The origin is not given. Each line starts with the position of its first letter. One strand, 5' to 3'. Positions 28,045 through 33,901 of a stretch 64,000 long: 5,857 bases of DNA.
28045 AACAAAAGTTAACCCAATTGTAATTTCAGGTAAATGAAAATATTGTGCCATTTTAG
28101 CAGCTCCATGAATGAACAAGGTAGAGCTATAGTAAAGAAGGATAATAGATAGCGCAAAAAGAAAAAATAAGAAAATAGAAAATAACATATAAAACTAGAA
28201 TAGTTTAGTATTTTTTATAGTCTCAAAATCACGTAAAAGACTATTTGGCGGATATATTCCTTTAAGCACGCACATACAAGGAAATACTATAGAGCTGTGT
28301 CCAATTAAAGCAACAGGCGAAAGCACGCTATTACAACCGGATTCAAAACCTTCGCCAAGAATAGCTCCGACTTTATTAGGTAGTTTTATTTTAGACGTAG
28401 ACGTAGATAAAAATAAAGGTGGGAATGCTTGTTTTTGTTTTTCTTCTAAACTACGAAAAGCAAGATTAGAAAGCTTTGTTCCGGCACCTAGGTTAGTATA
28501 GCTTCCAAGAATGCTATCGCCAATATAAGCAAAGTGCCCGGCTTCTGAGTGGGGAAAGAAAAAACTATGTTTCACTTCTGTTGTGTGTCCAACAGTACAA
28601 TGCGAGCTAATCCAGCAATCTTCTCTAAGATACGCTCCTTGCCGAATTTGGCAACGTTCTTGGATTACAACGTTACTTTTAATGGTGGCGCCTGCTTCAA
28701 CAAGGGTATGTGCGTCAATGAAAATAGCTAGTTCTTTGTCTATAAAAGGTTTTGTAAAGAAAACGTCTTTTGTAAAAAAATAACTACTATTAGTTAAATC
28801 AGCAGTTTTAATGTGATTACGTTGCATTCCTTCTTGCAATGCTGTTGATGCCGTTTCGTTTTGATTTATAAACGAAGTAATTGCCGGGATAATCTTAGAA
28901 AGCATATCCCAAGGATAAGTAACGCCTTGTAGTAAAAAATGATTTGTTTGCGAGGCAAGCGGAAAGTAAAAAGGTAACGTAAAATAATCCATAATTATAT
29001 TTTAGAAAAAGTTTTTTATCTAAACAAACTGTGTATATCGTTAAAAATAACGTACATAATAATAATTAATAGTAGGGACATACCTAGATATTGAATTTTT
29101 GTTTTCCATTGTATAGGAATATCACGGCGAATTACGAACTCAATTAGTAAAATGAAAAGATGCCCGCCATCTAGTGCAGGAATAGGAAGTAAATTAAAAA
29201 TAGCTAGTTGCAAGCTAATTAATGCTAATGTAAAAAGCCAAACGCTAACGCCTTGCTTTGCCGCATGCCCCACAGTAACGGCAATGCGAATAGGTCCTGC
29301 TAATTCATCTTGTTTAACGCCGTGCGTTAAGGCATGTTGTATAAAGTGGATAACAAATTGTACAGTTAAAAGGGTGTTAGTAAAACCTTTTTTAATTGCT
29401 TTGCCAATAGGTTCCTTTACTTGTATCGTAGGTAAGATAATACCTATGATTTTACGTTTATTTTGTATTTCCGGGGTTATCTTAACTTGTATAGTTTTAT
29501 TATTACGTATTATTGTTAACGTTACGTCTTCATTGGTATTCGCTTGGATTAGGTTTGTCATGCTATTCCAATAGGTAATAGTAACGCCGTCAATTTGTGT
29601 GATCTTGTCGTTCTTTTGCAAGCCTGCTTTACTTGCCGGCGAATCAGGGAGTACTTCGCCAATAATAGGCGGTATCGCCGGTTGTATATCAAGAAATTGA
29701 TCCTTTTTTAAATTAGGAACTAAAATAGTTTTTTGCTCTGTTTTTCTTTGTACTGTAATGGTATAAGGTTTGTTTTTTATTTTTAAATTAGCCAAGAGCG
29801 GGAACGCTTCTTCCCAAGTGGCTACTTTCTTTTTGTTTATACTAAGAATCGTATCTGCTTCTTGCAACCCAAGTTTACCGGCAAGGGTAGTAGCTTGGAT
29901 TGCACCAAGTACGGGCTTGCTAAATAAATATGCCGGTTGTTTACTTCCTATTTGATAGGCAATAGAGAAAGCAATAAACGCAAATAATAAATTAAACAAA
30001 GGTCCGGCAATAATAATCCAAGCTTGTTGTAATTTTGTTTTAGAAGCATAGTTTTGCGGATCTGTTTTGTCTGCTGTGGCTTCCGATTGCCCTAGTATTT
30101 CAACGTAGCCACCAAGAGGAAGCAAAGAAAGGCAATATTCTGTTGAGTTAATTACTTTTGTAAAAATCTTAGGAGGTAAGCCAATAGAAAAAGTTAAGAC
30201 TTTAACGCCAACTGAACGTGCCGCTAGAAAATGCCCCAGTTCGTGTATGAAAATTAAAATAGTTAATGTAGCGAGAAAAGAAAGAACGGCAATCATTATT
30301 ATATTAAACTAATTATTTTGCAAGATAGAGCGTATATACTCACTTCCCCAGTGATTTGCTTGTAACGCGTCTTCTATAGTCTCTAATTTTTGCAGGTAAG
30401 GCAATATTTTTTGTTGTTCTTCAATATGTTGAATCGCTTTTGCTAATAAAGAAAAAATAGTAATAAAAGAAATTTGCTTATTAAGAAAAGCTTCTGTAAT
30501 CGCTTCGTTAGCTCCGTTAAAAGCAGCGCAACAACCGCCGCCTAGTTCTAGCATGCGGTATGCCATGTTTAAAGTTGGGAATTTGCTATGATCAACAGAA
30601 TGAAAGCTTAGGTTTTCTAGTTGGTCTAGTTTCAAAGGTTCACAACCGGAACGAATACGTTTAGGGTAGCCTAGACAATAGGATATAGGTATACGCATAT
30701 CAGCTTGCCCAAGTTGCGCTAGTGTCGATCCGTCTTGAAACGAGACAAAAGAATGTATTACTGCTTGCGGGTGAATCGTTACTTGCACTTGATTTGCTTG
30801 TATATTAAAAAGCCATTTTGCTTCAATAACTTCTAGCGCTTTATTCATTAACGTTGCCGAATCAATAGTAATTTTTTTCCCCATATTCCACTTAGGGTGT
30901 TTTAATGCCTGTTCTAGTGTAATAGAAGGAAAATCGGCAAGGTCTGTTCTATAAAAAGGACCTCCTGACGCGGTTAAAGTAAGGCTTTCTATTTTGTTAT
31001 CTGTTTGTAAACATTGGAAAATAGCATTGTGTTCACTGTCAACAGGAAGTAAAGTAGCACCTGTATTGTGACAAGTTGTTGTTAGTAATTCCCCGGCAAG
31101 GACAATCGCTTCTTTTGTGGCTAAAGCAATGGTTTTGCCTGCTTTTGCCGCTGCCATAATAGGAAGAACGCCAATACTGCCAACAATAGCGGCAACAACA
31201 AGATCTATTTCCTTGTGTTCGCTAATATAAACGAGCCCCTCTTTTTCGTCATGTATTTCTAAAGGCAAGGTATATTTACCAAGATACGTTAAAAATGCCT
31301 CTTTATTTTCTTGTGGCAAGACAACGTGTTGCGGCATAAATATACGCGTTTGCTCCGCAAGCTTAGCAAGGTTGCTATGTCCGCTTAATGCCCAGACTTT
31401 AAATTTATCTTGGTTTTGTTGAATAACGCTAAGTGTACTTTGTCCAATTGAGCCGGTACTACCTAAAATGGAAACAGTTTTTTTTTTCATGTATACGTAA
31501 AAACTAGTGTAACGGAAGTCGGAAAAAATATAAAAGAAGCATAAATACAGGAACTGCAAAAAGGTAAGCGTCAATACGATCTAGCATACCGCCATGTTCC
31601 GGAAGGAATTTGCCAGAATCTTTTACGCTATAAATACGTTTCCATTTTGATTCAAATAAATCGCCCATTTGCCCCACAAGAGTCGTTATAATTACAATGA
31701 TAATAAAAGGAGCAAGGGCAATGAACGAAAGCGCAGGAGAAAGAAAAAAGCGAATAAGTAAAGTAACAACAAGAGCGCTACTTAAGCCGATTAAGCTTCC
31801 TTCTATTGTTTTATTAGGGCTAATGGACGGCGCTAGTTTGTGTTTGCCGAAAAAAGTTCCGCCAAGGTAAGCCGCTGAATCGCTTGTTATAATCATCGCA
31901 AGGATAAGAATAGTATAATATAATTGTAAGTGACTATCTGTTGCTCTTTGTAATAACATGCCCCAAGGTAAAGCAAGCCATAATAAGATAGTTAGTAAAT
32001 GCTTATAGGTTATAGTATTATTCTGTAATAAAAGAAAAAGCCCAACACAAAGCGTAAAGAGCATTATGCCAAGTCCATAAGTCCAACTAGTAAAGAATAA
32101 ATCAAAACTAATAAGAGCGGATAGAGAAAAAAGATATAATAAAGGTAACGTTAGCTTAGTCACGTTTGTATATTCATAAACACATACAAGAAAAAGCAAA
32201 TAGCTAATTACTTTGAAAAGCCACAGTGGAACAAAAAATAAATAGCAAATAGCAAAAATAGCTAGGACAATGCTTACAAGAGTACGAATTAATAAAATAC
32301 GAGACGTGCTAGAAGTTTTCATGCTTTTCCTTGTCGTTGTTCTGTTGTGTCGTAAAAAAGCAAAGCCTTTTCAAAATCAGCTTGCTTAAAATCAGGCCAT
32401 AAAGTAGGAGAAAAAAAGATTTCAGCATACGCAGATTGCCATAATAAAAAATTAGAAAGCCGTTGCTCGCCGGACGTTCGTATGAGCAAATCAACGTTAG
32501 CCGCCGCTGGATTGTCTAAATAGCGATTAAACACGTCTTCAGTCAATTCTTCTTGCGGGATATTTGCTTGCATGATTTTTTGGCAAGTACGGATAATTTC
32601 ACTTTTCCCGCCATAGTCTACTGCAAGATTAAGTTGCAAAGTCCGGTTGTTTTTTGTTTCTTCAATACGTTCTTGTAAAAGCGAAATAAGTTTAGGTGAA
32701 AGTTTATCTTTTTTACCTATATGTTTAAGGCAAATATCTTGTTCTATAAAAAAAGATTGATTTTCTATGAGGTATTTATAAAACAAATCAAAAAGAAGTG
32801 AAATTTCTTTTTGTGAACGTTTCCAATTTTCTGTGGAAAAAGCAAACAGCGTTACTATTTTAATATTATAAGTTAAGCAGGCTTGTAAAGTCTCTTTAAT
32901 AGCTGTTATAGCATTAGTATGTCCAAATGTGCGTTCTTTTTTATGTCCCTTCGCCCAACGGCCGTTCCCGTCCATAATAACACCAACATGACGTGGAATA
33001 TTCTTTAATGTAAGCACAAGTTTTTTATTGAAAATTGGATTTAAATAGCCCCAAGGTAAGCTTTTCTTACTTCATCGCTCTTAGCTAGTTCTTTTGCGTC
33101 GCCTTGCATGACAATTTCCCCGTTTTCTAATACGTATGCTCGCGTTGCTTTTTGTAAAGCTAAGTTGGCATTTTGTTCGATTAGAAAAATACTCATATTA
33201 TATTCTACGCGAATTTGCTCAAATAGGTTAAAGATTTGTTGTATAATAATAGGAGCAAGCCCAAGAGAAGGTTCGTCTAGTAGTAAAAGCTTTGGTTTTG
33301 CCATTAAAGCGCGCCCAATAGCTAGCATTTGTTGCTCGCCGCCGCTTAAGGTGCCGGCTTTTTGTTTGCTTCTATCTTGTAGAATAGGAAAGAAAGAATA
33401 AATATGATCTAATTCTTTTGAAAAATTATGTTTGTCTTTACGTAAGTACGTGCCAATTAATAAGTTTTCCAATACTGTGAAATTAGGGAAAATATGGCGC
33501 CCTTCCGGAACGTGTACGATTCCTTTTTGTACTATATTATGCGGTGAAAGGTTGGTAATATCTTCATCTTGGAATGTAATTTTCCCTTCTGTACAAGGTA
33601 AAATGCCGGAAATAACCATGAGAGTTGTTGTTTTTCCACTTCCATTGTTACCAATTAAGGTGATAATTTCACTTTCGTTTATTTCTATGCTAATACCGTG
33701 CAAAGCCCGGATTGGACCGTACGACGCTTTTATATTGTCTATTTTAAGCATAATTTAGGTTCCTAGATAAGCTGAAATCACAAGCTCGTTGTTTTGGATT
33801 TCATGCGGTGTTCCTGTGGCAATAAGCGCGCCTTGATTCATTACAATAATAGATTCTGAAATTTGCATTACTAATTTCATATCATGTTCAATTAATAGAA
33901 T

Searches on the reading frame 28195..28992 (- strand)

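Call 16: search_protein_families(library=ncbifam, proteins=[window:28195-28992:-], max_evalue=0.00001)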
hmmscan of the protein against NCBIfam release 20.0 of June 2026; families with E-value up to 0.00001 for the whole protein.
window:28195-28992:- (265 aa): 15 families
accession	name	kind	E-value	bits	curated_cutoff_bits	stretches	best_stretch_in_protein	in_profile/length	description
TIGR03992.1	Arch_glmU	subfamily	3.2e-27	95.4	292.1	1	90-241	249-392/393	bifunctional sugar-1-phosphate nucleotidylyltransferase/acetyltransferase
NF041173.1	Sug_nt_acttase_Thmprot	equivalog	1.4e-17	63.8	600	1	90-242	249-393/405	bifunctional sugar-1-phosphate nucleotidylyltransferase/acetyltransferase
TIGR03991.1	alt_bact_glmU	hypoth_equivalog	1.1e-16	61.1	225.3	1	24-177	138-287/394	UDP-N-acetylglucosamine diphosphorylase/glucosamine-1-phosphate N-acetyltransferase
NF010940.0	PRK14360.1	equivalog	2.3e-14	52.8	602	1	103-176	309-382/452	bifunctional UDP-N-acetylglucosamine diphosphorylase/glucosamine-1-phosphate N-acetyltransferase GlmU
TIGR01173.1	glmU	equivalog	2.3e-13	49.8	366.85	1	92-176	300-383/452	bifunctional UDP-N-acetylglucosamine diphosphorylase/glucosamine-1-phosphate N-acetyltransferase GlmU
NF010934.1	PRK14354.1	equivalog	1.2e-12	47.1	450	1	120-176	326-382/447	bifunctional UDP-N-acetylglucosamine diphosphorylase/glucosamine-1-phosphate N-acetyltransferase GlmU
NF010936.0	PRK14356.1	equivalog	2.3e-10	40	666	1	98-176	307-390/456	bifunctional UDP-N-acetylglucosamine diphosphorylase/glucosamine-1-phosphate N-acetyltransferase GlmU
NF010935.0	PRK14355.1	equivalog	2.6e-10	39.5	718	1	94-176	308-389/459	bifunctional UDP-N-acetylglucosamine diphosphorylase/glucosamine-1-phosphate N-acetyltransferase GlmU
NF010933.0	PRK14353.1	equivalog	2.8e-10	39.4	505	1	71-176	263-372/453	bifunctional UDP-N-acetylglucosamine diphosphorylase/glucosamine-1-phosphate N-acetyltransferase GlmU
NF006986.0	PRK09451.1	equivalog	5.6e-08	32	725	1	104-176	314-386/456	bifunctional UDP-N-acetylglucosamine diphosphorylase/glucosamine-1-phosphate N-acetyltransferase GlmU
NF010937.0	PRK14357.1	equivalog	8.7e-08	31.5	658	1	108-177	307-376/448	bifunctional UDP-N-acetylglucosamine diphosphorylase/glucosamine-1-phosphate N-acetyltransferase GlmU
NF010932.0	PRK14352.1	equivalog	2e-07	30.1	611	1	99-176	312-393/488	bifunctional UDP-N-acetylglucosamine diphosphorylase/glucosamine-1-phosphate N-acetyltransferase GlmU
NF010938.0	PRK14358.1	equivalog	3e-07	29.4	500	1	92-208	314-420/481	bifunctional N-acetylglucosamine-1-phosphate uridyltransferase/glucosamine-1-phosphate acetyltransferase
NF010939.0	PRK14359.1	equivalog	9.8e-07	27.7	592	1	65-176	249-359/430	bifunctional UDP-N-acetylglucosamine diphosphorylase/glucosamine-1-phosphate N-acetyltransferase GlmU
NF002060.0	PRK00892.1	subfamily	1.6e-06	27.5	207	1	90-142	120-172/345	UDP-3-O-(3-hydroxymyristoyl)glucosamine N-acyltransferase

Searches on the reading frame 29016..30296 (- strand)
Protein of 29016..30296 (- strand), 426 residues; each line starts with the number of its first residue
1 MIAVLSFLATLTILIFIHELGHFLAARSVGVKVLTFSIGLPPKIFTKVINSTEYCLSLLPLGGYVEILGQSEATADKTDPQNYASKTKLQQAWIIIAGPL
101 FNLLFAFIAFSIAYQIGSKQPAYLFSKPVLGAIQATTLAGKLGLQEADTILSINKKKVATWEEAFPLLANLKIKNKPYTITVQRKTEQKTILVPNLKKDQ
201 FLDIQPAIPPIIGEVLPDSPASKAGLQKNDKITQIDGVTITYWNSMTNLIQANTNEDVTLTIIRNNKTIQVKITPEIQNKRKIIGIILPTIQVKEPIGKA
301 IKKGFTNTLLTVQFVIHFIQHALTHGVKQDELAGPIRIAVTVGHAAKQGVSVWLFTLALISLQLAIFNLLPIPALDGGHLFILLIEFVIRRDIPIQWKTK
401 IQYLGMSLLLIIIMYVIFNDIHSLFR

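Call 16: search_protein_families(library=ncbifam, proteins=[window:29016-30296:-], max_evalue=0.00001)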
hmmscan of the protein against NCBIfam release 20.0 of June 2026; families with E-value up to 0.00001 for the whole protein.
window:29016-30296:- (426 aa): 18 families
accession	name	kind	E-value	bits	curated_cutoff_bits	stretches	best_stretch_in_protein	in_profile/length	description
TIGR00054.1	TIGR00054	equivalog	3.6e-96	322.6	147.55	1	1-425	4-420/421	RIP metalloprotease RseP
NF008046.0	PRK10779.1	equivalog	7.8e-62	209.8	477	1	4-422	8-448/450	sigma E protease regulator RseP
TIGR02037.1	degP_htrA_DO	subfamily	5.1e-15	55.3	416.2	1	209-278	260-330/434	Do family serine endopeptidase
TIGR02860.1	spore_IV_B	equivalog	2.4e-12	46.5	305.25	1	218-282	123-187/402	SpoIVB peptidase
NF041521.1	HhoA_HhoB_HtrA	equivalog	7.5e-12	45.2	450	1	211-276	266-332/335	HhoA/HhoB/HtrA family serine endopeptidase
TIGR02038.1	protease_degS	equivalog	5.8e-11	42.1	422.95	1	210-274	280-345/351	outer membrane-stress sensor serine endopeptidase DegS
NF041199.1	trx7_PDZ_seleno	equivalog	5.9e-11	41.9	300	0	212-276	207-273/390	Trx7/PDZ domain-containing (seleno)protein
NF047968.1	SerProtHtrA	equivalog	8.6e-11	41.8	470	1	211-274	292-356/357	serine protease HtrA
NF041515.1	GspC_delta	equivalog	2.7e-10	40.5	150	1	131-191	247-306/311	type II secretion system protein GspC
TIGR00225.1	prc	subfamily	3.2e-09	36.3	218.6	1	212-274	66-130/335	C-terminal processing peptidase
NF007526.1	PRK10139.1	equivalog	4.1e-08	32.3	756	1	211-280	294-364/456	serine endoprotease DegQ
NF008189.1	PRK10942.1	equivalog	2.8e-07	29.4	720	0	211-282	316-388/477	serine endoprotease DegP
NF045589.1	Cterm_S41_CtpB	exception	4.6e-07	28.8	633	1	212-274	134-199/416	carboxyl-terminal processing protease CtpB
TIGR01713.1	typeII_sec_gspC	equivalog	6.3e-07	29.2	101.6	0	223-271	206-255/259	type II secretion system protein GspC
NF008147.1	PRK10898.1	equivalog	6.3e-07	28.9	408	0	212-274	283-346/352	outer membrane-stress sensor serine endopeptidase DegS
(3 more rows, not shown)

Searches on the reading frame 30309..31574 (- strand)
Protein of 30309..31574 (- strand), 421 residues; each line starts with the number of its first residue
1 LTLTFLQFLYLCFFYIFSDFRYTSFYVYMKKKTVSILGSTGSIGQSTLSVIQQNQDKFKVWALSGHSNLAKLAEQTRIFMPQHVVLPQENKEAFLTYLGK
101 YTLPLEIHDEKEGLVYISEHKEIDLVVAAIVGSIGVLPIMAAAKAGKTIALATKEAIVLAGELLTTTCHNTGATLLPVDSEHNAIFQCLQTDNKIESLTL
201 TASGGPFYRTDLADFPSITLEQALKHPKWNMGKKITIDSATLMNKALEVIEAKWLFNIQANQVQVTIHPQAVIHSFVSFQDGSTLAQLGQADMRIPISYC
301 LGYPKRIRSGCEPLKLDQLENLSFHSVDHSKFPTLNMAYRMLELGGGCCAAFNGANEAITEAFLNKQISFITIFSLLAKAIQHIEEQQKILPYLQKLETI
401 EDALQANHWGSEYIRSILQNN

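Call 22: search_protein_families(library=ncbifam, proteins=[window:30309-31574:-], max_evalue=1e-10)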
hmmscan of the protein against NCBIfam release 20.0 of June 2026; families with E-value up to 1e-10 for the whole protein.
window:30309-31574:- (421 aa): 3 families
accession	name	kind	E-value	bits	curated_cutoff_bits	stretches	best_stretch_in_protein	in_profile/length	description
TIGR00243.1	Dxr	equivalog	1e-127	426.3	315.7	1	32-389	2-363/389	1-deoxy-D-xylulose-5-phosphate reductoisomerase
NF009114.0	PRK12464.1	equivalog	1.1e-124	416.3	461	1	31-417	2-381/389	1-deoxy-D-xylulose-5-phosphate reductoisomerase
NF003938.0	PRK05447.1-1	equivalog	4.3e-123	411.3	515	1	32-407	2-382/398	1-deoxy-D-xylulose-5-phosphate reductoisomerase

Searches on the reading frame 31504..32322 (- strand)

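Call 22: search_protein_families(library=ncbifam, proteins=[window:31504-32322:-], max_evalue=1e-10)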
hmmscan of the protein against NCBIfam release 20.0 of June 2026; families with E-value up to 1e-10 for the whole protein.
window:31504-32322:- (272 aa): 1 family
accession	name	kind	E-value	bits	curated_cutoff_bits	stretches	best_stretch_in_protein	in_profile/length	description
NF008635.0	PRK11624.1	equivalog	1.8e-31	109.6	385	1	91-265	104-279/285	phosphatidate cytidylyltransferase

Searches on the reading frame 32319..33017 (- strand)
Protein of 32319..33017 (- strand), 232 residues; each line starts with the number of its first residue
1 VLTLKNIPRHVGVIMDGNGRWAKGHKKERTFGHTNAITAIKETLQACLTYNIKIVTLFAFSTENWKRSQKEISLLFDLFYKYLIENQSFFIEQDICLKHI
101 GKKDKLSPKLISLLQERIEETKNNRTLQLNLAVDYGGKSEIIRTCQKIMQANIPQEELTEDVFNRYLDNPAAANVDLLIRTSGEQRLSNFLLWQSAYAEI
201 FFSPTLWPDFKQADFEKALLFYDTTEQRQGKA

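Call 22: search_protein_families(library=ncbifam, proteins=[window:32319-33017:-], max_evalue=1e-10)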
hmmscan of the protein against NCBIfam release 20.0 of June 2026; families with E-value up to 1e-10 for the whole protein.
window:32319-33017:- (232 aa): 16 families
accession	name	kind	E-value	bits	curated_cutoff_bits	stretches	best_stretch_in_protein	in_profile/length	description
NF011405.0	PRK14830.1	equivalog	2.8e-76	256.4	304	1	3-231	18-250/251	undecaprenyl pyrophosphate synthase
TIGR00055.1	uppS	equivalog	1.3e-74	250.5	109.55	1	7-227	1-225/228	polyprenyl diphosphate synthase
NF011407.0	PRK14833.1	equivalog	3e-74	249.6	325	1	5-230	2-230/233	di-trans,poly-cis-decaprenylcistransferase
NF011406.0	PRK14831.1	subfamily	3.7e-72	242.6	375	1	4-231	20-251/256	undecaprenyl pyrophosphate synthase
NF011408.0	PRK14834.1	equivalog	8.7e-68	228.5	348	1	6-230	16-244/252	isoprenyl transferase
NF011404.0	PRK14829.1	equivalog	8.4e-64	215.4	372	1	5-231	28-258/260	isoprenyl transferase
NF011415.0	PRK14842.1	equivalog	1.6e-63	214.4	360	1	5-230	6-236/241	isoprenyl transferase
NF011412.0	PRK14839.1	equivalog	8.1e-61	205.4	334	1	9-230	11-227/240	di-trans,poly-cis-decaprenylcistransferase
NF011413.0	PRK14840.1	equivalog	5.1e-60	203.2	410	1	3-231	14-250/250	isoprenyl transferase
NF011411.0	PRK14838.1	equivalog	4.2e-58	196.5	417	1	3-231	8-238/244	isoprenyl transferase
NF011410.0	PRK14837.1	equivalog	6.5e-58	196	342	1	5-225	4-224/230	undecaprenyl pyrophosphate synthase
NF011414.0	PRK14841.1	equivalog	4.2e-56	190.2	401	1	6-230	2-228/233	isoprenyl transferase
NF011403.0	PRK14828.1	equivalog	1.2e-55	188.6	348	1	2-231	23-258/258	isoprenyl transferase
NF007596.1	PRK10240.1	equivalog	5.1e-55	186.5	418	1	8-230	16-242/251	(2E,6E)-farnesyl-diphosphate-specific ditrans,polycis-undecaprenyl-diphosphate synthase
NF011409.0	PRK14835.1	equivalog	3.7e-50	170.8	425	1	6-231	44-279/279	isoprenyl transferase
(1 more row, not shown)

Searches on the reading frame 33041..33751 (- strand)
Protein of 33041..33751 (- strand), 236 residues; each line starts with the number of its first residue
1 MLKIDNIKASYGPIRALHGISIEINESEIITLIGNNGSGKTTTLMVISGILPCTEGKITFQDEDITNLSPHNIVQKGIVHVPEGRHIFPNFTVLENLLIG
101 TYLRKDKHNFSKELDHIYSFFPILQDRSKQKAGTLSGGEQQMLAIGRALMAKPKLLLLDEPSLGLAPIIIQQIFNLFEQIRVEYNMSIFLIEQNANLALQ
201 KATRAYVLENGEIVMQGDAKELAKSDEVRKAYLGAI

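Call 22: search_protein_families(library=ncbifam, proteins=[window:33041-33751:-], max_evalue=1e-10)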
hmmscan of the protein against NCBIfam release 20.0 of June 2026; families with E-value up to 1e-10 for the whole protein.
window:33041-33751:- (236 aa): 166 families (the best 25 are shown)
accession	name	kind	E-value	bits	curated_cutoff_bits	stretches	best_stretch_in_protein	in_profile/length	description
NF008626.0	PRK11614.1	equivalog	2.5e-83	279.2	441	1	1-235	5-237/237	high-affinity branched-chain amino acid ABC transporter ATP-binding protein LivF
TIGR03410.1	urea_trans_UrtE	equivalog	1.6e-70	237.1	285.8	1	2-230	1-226/230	urea ABC transporter ATP-binding subunit UrtE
TIGR04406.1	LPS_export_lptB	equivalog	5.5e-49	166.6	240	1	2-235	2-235/239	LPS export ABC transporter ATP-binding protein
NF008449.1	PRK11300.1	equivalog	5.3e-45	153.7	362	2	124-234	143-253/255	high-affinity branched-chain amino acid ABC transporter ATP-binding protein LivG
TIGR03411.1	urea_trans_UrtD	equivalog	6.2e-42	143.9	304.1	1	1-234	2-241/242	urea ABC transporter ATP-binding protein UrtD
NF040840.2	tungstate_WtpC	equivalog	2.3e-40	139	440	1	1-224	1-220/347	tungstate ABC transporter ATP-binding protein WtpC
NF008144.0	PRK10895.1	equivalog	1.6e-39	135.8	381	1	2-234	4-236/241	LPS export ABC transporter ATP-binding protein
TIGR02315.1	ABC_phnC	equivalog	1.1e-35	123.3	266.1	1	1-231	1-241/243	phosphonate ABC transporter ATP-binding protein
TIGR03265.1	PhnT2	equivalog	1.8e-35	122.8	457.7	1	2-223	5-223/353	putative 2-aminoethylphosphonate ABC transporter ATP-binding protein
TIGR02211.1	LolD_lipo_ex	equivalog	4e-35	121.3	307.75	1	13-213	17-219/221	lipoprotein-releasing ABC transporter ATP-binding protein LolD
NF011967.0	PRK15439.1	equivalog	1e-34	119.9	586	1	2-226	12-231/510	autoinducer 2 ABC transporter ATP-binding protein LsrA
TIGR01188.1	drrA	subfamily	1.6e-34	119.6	312.45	1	10-224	2-213/302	daunorubicin resistance ABC transporter, ATP-binding protein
NF043075.1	MMSYN1_0197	equivalog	3.6e-34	118.2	550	1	1-222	2-220/341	spermidine/putrescine ABC transporter ATP-binding protein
TIGR00972.1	3a0107s01c2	equivalog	1.2e-32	113.2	343.2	1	2-226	2-234/248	phosphate ABC transporter ATP-binding protein PstB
TIGR04521.1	ECF_ATPase_2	equivalog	1.4e-32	112.9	330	1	14-230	18-241/279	energy-coupling factor transporter ATPase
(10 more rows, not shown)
